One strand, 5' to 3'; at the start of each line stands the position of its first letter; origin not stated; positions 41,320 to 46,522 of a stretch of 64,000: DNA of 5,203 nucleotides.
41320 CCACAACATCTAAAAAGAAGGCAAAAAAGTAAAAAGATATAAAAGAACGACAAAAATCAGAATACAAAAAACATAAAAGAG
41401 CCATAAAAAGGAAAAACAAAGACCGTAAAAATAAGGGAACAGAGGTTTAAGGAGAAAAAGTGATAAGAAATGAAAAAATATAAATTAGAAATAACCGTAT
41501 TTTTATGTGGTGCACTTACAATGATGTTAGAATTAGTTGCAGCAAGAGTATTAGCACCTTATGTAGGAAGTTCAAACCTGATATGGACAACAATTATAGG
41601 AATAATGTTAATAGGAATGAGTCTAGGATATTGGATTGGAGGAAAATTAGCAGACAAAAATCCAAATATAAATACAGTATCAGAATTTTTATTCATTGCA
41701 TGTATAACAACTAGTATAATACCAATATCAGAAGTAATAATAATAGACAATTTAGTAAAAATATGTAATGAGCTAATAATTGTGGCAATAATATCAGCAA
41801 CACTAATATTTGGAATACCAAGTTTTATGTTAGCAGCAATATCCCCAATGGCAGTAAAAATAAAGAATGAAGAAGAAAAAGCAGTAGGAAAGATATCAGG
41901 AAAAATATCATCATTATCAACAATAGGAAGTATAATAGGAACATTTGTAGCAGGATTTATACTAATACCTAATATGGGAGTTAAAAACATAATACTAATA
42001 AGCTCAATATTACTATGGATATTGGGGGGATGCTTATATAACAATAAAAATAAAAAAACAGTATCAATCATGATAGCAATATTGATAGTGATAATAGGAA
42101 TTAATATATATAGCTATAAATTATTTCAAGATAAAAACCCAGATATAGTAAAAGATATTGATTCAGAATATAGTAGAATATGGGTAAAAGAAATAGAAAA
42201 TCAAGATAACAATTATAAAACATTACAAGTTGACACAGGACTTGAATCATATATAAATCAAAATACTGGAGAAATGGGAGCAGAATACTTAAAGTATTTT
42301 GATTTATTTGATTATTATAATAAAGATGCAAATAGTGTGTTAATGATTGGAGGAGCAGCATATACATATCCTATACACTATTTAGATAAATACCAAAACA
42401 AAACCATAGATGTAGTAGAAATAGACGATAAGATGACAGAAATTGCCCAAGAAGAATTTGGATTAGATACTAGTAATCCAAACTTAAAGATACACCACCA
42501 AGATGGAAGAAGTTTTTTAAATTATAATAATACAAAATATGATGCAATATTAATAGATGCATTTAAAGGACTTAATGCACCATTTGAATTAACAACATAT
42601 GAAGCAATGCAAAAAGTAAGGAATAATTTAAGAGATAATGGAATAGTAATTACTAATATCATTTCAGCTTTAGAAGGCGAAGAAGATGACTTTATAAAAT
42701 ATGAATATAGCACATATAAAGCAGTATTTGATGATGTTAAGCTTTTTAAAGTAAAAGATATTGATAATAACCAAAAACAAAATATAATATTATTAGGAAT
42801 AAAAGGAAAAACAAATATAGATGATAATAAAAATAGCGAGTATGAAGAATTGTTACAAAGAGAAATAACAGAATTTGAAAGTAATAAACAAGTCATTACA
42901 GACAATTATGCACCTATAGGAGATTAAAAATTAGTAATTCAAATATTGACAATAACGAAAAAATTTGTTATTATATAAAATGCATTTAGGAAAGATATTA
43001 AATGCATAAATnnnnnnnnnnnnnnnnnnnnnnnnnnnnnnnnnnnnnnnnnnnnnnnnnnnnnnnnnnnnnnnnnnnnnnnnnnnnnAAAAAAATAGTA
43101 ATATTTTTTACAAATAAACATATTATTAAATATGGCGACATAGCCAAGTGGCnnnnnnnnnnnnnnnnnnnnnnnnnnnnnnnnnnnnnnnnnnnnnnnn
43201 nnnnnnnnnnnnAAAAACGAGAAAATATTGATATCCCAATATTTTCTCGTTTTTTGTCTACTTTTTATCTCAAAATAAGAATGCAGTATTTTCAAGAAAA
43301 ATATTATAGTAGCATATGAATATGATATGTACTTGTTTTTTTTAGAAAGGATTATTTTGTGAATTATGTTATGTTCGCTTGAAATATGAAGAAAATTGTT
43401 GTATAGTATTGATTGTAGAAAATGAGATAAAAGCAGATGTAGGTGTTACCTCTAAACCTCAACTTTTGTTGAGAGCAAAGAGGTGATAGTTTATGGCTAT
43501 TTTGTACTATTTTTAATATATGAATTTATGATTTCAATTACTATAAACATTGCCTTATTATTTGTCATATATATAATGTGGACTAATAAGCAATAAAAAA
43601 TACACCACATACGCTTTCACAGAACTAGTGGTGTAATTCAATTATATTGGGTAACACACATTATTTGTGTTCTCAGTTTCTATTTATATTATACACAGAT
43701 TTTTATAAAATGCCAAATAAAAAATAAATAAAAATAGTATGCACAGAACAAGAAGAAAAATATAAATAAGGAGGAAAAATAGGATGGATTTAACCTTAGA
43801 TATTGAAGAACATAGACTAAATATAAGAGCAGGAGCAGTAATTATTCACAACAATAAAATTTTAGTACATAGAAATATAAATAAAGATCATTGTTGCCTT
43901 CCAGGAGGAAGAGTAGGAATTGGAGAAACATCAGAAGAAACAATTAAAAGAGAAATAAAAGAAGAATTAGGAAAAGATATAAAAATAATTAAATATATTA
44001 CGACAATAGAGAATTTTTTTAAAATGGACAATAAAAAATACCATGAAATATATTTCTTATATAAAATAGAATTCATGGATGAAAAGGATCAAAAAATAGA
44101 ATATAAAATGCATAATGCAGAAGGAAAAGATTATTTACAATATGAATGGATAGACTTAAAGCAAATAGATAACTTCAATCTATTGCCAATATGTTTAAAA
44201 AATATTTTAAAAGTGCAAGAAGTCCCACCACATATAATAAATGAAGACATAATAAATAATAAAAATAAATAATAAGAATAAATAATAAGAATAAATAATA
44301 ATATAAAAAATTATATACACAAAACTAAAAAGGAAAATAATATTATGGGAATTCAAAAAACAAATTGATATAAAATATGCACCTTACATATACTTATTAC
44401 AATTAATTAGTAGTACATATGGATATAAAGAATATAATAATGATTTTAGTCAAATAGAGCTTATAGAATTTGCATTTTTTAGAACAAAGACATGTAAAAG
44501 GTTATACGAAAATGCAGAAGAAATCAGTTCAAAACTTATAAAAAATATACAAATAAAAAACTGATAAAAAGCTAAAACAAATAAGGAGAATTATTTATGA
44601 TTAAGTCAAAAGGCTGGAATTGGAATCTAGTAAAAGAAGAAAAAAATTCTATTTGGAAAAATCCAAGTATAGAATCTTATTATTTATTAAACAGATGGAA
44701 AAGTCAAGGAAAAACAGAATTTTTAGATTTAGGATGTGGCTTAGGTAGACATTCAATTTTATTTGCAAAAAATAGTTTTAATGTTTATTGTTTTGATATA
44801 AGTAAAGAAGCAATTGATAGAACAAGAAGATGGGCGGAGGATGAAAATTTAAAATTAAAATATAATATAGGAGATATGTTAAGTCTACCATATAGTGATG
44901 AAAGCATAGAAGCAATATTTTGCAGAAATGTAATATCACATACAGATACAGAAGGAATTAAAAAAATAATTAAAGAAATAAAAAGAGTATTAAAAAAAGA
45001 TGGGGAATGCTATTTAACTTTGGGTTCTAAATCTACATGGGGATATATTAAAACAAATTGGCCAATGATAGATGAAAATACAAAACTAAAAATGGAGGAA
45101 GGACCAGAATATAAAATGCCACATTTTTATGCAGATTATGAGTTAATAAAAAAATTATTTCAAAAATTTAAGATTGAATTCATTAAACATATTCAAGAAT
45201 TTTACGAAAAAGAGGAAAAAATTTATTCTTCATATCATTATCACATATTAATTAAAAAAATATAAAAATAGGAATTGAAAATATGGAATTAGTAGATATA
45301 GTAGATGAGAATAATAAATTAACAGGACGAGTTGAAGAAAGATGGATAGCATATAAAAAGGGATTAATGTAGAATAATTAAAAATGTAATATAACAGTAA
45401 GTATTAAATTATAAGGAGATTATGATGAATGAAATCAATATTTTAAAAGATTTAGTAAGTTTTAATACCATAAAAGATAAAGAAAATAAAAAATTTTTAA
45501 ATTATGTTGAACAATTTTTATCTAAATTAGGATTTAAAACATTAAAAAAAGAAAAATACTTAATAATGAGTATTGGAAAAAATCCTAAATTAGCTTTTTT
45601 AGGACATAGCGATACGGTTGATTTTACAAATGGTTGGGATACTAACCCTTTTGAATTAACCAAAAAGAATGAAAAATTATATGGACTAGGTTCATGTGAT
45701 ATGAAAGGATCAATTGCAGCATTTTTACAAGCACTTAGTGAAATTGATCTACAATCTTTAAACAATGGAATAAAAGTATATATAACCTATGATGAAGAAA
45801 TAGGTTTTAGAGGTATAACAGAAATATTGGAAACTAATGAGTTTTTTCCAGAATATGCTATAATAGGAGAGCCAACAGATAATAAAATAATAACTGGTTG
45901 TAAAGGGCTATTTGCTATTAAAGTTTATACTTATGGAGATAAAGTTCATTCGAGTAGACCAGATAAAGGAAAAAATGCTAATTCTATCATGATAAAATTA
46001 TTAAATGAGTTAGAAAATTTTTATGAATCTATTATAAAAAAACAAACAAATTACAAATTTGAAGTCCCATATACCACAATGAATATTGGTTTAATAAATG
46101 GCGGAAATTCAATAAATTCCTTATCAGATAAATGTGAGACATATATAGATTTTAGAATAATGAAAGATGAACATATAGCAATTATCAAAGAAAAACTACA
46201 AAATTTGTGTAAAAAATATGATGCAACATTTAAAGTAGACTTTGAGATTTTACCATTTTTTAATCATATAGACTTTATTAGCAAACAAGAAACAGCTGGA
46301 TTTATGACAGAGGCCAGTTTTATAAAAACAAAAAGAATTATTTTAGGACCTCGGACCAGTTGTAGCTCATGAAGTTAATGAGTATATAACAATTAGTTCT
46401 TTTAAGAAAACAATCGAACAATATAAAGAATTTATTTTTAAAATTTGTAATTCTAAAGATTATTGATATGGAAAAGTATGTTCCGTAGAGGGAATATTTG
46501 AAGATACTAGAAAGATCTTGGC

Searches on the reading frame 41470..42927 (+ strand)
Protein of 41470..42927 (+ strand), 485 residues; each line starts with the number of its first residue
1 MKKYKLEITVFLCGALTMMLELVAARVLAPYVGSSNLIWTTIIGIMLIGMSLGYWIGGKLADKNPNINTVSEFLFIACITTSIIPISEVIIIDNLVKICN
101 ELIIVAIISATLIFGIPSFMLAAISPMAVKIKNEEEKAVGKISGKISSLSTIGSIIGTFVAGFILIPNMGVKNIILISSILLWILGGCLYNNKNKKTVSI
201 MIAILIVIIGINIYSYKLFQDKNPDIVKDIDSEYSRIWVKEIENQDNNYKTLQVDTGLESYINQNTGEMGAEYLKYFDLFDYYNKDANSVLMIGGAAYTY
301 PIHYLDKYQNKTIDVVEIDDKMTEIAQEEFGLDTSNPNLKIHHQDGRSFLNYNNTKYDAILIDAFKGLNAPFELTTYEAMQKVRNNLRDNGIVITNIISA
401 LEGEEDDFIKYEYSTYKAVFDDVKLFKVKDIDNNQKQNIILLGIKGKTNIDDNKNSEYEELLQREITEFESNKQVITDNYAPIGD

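Call 57: search_protein_families(library=pfam, proteins=[window:41470-42927:+], max_evalue=0.0001)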
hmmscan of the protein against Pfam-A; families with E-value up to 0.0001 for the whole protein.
window:41470-42927:+ (485 aa): 1 family
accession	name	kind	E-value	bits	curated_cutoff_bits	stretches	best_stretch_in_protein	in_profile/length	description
PF01564.23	Spermine_synth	-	2.4e-10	40.7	22.9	1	285-424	17-157/186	Spermine/spermidine synthase domain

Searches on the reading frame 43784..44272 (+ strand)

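Call 57: search_protein_families(library=pfam, proteins=[window:43784-44272:+], max_evalue=0.0001)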
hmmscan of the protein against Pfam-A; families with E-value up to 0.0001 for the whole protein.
window:43784-44272:+ (162 aa): 1 family
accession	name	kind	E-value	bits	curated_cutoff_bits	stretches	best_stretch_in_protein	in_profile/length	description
PF00293.34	NUDIX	-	6.2e-14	52.6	21.1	1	15-128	5-118/134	NUDIX domain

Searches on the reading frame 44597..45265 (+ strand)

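Call 57: search_protein_families(library=pfam, proteins=[window:44597-45265:+], max_evalue=0.0001)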
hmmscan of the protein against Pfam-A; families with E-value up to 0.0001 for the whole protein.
window:44597-45265:+ (222 aa): 10 families
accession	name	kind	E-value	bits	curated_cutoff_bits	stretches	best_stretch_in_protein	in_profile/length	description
PF13649.12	Methyltransf_25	-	6.1e-22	78.6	27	1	43-136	2-97/97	Methyltransferase domain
PF08241.18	Methyltransf_11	-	7.2e-21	75.1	21.2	1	43-139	1-94/95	Methyltransferase domain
PF13847.12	Methyltransf_31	-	4.8e-18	65.7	27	1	38-144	3-113/145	Methyltransferase domain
PF08242.18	Methyltransf_12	-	7e-12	46.4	30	1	43-137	1-97/98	Methyltransferase domain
PF13489.12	Methyltransf_23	-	2e-10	41.1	27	1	40-163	24-141/164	Methyltransferase domain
PF03848.20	TehB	-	8.3e-10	38.8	20.4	1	41-136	33-128/193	Tellurite resistance protein TehB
PF05175.20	MTS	-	5.1e-09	36.4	23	1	27-140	20-138/170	Methyltransferase small domain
PF01209.24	Ubie_methyltran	-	2.5e-06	27.5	20.1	1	37-153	46-164/233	ubiE/COQ5 methyltransferase family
PF05148.21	Methyltransf_8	-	1.1e-05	25.8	27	1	37-140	71-156/219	Hypothetical methyltransferase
PF01739.24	CheR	-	1.2e-05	25.2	27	0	101-145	134-176/195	CheR methyltransferase, SAM binding domain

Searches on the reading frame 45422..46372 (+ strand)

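Call 57: search_protein_families(library=pfam, proteins=[window:45422-46372:+], max_evalue=0.0001)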
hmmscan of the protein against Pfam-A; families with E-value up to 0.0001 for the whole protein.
window:45422-46372:+ (316 aa): 2 families
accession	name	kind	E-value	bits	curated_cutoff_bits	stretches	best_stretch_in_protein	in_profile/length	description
PF07687.19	M20_dimer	-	3.4e-21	75.7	21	1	159-266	2-102/107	Peptidase dimerisation domain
PF01546.33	Peptidase_M20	-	1.3e-18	68.1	24.6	1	58-210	1-113/206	Peptidase family M20/M25/M40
